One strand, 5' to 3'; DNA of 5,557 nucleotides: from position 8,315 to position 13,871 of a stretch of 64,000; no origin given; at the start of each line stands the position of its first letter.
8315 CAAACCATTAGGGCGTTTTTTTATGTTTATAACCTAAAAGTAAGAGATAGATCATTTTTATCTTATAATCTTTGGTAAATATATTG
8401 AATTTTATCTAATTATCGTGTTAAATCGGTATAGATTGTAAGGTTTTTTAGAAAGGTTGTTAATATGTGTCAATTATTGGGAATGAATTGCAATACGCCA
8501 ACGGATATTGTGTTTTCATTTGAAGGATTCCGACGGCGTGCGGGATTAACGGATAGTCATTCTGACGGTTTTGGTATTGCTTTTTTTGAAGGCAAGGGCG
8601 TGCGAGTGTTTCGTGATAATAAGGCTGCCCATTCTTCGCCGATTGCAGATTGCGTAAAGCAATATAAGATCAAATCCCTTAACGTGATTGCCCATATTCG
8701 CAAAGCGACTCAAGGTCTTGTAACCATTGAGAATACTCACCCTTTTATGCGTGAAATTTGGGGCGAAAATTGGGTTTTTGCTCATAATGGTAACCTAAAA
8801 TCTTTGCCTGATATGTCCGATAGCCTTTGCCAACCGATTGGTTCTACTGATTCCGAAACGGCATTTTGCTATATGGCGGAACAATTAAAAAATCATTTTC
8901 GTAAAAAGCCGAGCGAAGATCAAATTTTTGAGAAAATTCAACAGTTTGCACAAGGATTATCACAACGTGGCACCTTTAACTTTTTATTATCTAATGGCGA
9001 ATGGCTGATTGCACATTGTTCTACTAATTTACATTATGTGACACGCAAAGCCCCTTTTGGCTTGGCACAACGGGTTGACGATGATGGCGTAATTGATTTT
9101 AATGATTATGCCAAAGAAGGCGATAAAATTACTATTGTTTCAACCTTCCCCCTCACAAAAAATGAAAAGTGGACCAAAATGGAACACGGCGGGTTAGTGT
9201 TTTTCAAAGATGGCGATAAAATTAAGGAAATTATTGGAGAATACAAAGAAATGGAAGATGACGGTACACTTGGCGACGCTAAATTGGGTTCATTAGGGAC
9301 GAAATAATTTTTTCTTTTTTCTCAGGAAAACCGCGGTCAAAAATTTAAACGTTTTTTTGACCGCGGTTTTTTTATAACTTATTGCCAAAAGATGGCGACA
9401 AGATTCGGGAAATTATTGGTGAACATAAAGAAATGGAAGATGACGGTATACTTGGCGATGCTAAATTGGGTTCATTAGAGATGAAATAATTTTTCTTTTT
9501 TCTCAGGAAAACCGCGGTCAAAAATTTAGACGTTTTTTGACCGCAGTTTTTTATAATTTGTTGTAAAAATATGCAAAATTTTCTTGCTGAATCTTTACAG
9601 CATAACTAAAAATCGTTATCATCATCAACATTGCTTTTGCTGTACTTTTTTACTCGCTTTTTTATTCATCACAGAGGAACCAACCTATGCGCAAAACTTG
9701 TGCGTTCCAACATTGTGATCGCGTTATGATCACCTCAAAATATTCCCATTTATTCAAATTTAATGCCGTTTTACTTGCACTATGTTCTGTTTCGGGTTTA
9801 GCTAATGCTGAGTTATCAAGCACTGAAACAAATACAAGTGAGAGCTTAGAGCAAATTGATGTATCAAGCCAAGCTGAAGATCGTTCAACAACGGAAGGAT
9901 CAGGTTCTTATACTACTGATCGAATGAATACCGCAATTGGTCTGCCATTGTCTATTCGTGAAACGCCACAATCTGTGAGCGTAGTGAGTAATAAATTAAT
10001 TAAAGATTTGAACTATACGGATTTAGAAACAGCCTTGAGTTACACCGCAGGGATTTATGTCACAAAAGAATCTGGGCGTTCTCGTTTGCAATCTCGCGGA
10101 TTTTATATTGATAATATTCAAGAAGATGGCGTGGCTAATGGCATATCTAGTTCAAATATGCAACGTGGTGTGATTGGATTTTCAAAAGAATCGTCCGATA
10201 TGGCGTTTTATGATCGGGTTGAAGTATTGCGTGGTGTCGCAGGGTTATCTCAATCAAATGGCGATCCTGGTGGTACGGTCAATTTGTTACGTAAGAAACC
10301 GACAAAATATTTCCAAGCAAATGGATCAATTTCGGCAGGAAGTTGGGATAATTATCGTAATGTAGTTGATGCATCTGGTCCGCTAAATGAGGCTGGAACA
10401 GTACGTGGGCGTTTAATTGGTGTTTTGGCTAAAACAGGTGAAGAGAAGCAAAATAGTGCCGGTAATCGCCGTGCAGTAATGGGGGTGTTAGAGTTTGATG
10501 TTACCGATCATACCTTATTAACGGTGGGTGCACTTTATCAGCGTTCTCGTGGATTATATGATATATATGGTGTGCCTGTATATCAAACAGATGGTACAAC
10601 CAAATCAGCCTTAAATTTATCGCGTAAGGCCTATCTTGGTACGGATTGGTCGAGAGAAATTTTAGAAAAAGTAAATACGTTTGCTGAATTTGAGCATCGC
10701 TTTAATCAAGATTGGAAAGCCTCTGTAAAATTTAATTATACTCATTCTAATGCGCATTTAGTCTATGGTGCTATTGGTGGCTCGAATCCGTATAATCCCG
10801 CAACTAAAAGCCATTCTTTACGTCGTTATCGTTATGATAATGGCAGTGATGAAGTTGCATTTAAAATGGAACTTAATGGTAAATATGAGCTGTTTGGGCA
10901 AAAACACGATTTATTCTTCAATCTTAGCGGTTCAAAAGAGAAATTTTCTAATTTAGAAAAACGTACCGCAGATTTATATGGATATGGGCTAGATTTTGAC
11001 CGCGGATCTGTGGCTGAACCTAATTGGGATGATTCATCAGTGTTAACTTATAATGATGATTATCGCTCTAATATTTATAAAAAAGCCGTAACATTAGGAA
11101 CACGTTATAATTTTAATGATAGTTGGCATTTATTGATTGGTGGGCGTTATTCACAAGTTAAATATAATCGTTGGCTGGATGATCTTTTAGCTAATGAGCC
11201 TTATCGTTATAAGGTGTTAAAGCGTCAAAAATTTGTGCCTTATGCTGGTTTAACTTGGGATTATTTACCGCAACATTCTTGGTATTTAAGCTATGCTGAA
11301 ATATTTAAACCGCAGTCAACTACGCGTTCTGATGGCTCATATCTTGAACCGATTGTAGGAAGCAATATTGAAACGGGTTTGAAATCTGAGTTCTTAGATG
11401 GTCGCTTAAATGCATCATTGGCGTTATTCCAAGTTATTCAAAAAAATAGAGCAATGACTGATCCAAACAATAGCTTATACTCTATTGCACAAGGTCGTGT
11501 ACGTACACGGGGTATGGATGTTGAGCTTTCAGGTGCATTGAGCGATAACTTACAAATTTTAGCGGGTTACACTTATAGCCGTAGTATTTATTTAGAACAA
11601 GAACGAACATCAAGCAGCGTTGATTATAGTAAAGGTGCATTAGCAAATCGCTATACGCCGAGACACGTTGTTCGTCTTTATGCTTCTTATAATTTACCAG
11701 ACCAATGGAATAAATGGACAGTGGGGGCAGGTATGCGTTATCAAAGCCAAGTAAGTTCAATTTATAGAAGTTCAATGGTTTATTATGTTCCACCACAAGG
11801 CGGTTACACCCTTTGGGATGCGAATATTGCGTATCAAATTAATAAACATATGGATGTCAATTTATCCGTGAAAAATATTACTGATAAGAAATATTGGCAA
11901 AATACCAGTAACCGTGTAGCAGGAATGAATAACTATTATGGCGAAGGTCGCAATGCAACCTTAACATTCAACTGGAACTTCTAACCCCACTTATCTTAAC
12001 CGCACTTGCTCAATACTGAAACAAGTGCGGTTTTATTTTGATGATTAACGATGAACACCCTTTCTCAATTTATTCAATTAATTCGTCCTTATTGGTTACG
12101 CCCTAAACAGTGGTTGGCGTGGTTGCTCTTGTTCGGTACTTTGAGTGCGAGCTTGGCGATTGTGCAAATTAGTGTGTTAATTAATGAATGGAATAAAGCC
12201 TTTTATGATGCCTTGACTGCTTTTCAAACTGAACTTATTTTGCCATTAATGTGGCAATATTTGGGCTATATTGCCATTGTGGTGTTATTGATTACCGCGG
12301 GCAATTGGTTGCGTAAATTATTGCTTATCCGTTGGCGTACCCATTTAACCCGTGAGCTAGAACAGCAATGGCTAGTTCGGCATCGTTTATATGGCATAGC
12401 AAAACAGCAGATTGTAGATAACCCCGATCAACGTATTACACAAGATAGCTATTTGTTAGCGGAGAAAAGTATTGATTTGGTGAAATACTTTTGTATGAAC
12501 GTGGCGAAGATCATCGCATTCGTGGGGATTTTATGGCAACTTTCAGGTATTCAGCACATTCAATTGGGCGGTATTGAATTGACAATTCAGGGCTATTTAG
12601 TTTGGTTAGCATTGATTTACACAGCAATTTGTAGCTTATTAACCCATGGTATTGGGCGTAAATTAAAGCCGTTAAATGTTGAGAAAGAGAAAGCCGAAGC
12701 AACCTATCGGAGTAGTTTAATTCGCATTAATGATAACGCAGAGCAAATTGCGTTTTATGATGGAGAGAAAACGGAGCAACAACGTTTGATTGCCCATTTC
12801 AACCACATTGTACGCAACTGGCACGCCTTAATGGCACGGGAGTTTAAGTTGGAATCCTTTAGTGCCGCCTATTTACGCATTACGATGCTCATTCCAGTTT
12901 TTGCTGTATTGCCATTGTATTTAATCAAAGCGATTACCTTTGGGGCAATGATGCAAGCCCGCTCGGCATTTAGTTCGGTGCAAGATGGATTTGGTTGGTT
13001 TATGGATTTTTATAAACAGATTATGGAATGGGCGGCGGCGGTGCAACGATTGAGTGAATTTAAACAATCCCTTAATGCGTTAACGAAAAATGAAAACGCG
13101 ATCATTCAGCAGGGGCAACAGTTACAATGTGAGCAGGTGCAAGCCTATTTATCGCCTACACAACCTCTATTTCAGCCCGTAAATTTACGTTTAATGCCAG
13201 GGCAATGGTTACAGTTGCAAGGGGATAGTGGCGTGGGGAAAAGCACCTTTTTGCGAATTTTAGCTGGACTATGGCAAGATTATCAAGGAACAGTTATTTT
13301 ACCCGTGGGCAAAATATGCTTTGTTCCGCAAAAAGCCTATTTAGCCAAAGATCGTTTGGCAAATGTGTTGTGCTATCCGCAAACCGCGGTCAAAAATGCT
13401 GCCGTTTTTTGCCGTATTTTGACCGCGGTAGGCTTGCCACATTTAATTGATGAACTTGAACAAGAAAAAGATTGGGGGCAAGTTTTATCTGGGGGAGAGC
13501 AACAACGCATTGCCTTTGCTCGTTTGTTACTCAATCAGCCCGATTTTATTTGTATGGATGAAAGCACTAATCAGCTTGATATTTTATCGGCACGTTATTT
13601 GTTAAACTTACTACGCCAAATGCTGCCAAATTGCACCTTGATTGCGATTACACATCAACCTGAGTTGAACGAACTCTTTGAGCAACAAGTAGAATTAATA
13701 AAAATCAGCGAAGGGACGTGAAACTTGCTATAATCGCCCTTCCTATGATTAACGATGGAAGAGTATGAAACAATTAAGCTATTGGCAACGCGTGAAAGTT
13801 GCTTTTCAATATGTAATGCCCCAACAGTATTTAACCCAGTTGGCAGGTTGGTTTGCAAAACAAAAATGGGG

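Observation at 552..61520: Dominant non-canonical USS-like repeat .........(A)5 forms terminator pairs across the window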

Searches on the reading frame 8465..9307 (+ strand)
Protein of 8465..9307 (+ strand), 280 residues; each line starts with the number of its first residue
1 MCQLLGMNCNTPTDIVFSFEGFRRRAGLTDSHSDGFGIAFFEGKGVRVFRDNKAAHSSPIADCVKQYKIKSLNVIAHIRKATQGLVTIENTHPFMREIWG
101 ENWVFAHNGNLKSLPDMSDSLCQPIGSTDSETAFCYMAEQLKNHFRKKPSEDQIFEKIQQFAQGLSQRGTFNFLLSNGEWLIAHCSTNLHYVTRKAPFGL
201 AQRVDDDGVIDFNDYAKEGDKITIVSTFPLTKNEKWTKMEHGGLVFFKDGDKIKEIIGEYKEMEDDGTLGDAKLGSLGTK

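Call 59: search_protein_families(library=pfam, proteins=[window:8465-9307:+])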
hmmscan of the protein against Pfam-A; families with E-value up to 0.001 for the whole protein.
window:8465-9307:+ (280 aa): 2 families
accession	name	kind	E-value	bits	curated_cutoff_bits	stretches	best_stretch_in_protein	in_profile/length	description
PF13230.11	GATase_4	-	3.9e-105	351.1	23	1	1-255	1-256/272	Glutamine amidotransferases class-II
PF13522.11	GATase_6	-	0.00057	20.4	27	0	74-123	13-59/130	Glutamine amidotransferase domain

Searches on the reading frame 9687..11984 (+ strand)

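Call 59: search_protein_families(library=pfam, proteins=[window:9687-11984:+])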
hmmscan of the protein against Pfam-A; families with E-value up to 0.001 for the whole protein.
window:9687-11984:+ (765 aa): 2 families
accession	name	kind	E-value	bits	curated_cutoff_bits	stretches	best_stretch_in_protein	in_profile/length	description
PF00593.30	TonB_dep_Rec_b-barrel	-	1.8e-46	160.3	27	1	301-731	29-436/436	TonB dependent receptor-like, beta-barrel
PF07715.20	Plug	-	6.2e-13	49.6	23.9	1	90-197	2-107/107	TonB-dependent Receptor Plug Domain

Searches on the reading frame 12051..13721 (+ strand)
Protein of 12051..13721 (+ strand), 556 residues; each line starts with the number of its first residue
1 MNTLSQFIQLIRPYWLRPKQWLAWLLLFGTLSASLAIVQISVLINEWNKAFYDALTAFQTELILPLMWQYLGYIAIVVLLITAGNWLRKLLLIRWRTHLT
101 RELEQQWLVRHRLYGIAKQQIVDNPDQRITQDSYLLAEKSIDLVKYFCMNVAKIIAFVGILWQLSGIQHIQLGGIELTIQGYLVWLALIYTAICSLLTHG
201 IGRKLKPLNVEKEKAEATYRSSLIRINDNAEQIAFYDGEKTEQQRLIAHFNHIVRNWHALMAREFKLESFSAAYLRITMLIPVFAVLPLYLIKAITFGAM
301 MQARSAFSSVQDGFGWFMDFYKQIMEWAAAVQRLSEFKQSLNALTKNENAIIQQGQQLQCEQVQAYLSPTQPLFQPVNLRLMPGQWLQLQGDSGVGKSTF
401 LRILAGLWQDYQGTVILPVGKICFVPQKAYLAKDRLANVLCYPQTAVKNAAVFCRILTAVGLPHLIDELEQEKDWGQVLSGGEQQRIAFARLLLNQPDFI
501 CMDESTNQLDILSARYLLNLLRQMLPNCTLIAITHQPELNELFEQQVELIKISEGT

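Call 59: search_protein_families(library=pfam, proteins=[window:12051-13721:+])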
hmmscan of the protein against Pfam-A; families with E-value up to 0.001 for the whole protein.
window:12051-13721:+ (556 aa): 5 families
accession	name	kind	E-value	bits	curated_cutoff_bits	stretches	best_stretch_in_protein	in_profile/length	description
PF06472.20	ABC_membrane_2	-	1.2e-41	143.3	24.4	1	20-274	9-251/269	ABC transporter transmembrane region 2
PF05992.17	SbmA_BacA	-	6e-29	101.9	24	1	19-341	2-314/315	SbmA/BacA-like family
PF00005.33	ABC_tran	-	1.5e-19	71.4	25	1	375-507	2-137/137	ABC transporter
PF05729.18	NACHT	-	0.00017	21.9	26.7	1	389-544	5-141/167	NACHT domain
PF02463.25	SMC_N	-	0.00031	20.7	40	1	249-551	135-213/220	RecF/RecN/SMC N terminal domain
